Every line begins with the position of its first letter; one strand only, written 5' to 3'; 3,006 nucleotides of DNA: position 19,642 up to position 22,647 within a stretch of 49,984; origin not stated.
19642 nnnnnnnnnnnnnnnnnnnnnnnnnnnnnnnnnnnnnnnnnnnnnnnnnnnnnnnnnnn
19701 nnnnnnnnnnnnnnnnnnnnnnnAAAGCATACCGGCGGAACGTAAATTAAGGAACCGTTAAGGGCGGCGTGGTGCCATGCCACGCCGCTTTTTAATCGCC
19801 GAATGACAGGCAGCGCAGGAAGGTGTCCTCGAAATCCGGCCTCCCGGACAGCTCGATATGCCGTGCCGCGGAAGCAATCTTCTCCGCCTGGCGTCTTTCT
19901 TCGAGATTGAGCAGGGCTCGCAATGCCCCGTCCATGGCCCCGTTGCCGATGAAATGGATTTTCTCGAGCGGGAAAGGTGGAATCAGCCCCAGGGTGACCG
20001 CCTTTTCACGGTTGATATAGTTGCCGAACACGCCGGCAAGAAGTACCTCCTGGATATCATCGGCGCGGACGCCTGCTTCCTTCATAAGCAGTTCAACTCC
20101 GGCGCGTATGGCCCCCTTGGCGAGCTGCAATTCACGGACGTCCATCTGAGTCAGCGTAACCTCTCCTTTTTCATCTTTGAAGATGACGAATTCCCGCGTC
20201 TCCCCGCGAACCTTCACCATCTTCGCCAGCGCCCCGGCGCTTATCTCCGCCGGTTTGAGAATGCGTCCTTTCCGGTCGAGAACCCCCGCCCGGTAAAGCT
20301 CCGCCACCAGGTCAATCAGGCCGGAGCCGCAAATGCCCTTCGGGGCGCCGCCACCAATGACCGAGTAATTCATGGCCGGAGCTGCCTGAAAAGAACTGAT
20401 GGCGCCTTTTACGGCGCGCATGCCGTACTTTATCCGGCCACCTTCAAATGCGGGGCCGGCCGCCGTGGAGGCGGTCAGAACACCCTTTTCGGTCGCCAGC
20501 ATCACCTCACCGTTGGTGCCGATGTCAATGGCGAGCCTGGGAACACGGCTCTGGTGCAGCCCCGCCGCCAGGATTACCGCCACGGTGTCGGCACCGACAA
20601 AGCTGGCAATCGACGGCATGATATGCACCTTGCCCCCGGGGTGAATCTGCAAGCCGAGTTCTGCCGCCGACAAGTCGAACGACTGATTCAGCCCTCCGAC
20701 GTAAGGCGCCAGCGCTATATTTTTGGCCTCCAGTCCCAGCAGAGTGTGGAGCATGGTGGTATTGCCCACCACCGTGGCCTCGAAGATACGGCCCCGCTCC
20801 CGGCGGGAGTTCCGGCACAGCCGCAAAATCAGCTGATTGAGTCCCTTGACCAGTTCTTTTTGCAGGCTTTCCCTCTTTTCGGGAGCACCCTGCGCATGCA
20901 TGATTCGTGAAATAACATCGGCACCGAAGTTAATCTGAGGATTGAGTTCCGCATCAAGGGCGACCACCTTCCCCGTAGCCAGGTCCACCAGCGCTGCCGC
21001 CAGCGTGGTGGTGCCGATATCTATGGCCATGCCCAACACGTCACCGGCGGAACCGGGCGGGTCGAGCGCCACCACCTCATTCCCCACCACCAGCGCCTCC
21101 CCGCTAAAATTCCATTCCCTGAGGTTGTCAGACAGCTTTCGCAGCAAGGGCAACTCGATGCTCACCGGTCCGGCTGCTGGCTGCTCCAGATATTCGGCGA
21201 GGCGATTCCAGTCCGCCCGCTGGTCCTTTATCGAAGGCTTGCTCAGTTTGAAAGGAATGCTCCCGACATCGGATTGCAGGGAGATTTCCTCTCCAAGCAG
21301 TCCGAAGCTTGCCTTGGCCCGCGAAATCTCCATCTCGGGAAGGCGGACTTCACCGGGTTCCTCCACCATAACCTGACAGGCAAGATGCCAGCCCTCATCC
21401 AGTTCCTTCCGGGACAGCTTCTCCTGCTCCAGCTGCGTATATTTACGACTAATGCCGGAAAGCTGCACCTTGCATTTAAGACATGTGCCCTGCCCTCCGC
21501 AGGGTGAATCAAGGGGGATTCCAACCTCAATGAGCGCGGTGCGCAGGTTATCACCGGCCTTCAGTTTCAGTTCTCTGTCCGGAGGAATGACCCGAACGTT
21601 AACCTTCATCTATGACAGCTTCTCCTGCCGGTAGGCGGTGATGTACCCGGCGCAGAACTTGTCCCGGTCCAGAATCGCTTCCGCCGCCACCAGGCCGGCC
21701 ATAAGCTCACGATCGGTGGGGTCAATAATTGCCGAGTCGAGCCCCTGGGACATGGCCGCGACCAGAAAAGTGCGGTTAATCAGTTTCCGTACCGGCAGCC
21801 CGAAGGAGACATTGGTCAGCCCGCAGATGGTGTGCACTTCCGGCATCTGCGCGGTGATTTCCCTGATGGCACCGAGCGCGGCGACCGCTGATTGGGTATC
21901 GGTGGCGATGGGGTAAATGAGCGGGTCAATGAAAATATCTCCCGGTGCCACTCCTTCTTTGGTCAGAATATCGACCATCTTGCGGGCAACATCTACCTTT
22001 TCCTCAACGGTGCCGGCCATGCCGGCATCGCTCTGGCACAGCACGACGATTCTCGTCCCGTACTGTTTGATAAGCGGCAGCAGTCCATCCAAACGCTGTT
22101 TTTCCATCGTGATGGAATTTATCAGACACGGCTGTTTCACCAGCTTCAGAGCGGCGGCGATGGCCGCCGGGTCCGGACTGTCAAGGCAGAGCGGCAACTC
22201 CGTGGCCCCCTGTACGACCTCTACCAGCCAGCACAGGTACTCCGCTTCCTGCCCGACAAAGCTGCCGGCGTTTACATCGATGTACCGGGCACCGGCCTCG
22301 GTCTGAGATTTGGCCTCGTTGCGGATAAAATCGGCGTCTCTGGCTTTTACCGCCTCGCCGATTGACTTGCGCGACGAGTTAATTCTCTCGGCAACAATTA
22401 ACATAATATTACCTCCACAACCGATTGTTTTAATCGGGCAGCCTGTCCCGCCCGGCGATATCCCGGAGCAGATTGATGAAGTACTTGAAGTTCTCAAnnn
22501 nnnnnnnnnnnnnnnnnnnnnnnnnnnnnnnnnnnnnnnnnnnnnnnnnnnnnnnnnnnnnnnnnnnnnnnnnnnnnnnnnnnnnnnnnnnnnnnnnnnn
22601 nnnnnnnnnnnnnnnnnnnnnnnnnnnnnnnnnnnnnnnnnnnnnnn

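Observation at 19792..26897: Corrinoid methyl-transfer module in one minus-strand operon with an Fe-ADH, an omega-aminotransferase and a Cys-rich membrane protein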

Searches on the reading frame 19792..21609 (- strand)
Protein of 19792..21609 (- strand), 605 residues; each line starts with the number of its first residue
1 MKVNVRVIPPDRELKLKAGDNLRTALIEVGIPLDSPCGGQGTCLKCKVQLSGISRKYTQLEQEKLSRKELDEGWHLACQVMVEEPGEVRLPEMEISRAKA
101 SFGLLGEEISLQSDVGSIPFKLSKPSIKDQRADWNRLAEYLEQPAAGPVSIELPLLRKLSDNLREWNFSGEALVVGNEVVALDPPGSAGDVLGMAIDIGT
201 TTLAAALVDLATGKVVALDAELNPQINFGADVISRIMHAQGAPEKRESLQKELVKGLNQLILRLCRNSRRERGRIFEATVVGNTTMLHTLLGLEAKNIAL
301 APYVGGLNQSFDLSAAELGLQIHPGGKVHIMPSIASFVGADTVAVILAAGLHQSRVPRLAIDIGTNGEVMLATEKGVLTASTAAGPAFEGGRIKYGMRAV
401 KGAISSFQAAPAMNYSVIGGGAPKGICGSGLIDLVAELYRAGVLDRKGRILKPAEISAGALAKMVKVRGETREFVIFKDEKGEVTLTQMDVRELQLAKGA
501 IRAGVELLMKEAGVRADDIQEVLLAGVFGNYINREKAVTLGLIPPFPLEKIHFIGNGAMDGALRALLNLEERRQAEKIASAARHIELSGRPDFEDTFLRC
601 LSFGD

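Call 3: search_protein_families(library=pfam, proteins=[window:19792-21609:-])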
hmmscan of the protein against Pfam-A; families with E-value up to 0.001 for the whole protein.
window:19792-21609:- (605 aa): 4 families
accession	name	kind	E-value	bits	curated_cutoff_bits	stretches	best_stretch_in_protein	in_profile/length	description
PF14574.11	RACo_C_ter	-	1.1e-77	261.1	27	1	359-603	4-249/261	C-terminal domain of RACo the ASKHA domain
PF17651.6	Raco_middle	-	9e-57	191.7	26.8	1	192-354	1-163/163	RACo middle region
PF17650.6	RACo_linker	-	4.4e-12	46.1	26.2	1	107-184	4-81/86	RACo linker region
PF00111.32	Fer2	-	1.8e-07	31.4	21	1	11-82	7-76/77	2Fe-2S iron-sulfur cluster binding domain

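Call 5: search_protein_families(library=ncbifam, proteins=[window:19792-21609:-], max_evalue=0.00001)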
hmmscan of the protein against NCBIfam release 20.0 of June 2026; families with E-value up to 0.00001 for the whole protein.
window:19792-21609:- (605 aa): 3 families
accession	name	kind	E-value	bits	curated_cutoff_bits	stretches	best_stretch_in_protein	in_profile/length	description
NF040756.1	corr_regen_AcsV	exception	2.3e-130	435.9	800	1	7-600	4-620/632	corrinoid activation/regeneration protein AcsV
TIGR04270.1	Rama_corrin_act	subfamily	1.2e-40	139.3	500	1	193-602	2-415/534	methylamine methyltransferase corrinoid protein reductive activase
TIGR01941.1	nqrF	equivalog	2.7e-16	59.5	295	1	10-93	40-123/405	NADH:ubiquinone reductase (Na(+)-transporting) subunit F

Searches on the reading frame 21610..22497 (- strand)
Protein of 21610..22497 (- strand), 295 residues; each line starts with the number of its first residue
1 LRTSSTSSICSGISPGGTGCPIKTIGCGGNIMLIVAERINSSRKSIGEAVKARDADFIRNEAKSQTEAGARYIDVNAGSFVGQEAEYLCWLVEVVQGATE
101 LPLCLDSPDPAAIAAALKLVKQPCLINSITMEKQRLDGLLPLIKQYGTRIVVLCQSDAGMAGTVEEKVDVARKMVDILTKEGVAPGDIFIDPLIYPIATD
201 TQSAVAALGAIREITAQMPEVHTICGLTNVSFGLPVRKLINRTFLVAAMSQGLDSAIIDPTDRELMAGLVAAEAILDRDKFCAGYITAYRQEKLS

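Call 3: search_protein_families(library=pfam, proteins=[window:21610-22497:-])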
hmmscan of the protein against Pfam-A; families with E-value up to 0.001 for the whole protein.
window:21610-22497:- (295 aa): 2 families
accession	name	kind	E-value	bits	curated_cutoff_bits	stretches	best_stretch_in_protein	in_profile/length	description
PF00809.28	Pterin_bind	-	1.6e-25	90.7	25.5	1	37-258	2-243/244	Pterin binding enzyme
PF03599.22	CdhD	-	1e-07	31.5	24.8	1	86-213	83-197/387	CO dehydrogenase/acetyl-CoA synthase delta subunit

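Call 5: search_protein_families(library=ncbifam, proteins=[window:21610-22497:-], max_evalue=0.00001)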
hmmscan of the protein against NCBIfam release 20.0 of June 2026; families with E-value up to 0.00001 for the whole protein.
window:21610-22497:- (295 aa): 4 families
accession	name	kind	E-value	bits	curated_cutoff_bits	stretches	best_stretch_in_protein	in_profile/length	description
NF005719.0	PRK07535.1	domain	2.6e-98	328.4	259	1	32-293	1-262/268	methyltetrahydrofolate:corrinoid/iron-sulfur protein methyltransferase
TIGR02082.1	metH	equivalog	1e-40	139.3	1010.85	1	31-266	342-592/1182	methionine synthase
NF040758.1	CODH_ACS_meth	exception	5.8e-38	130.7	370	1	32-286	4-259/261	carbon monoxide dehydrogenase/acetyl-CoA synthase methytransferase subunit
NF007024.0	PRK09490.1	equivalog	5.2e-25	87.4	1497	1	46-261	375-604/1234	methionine synthase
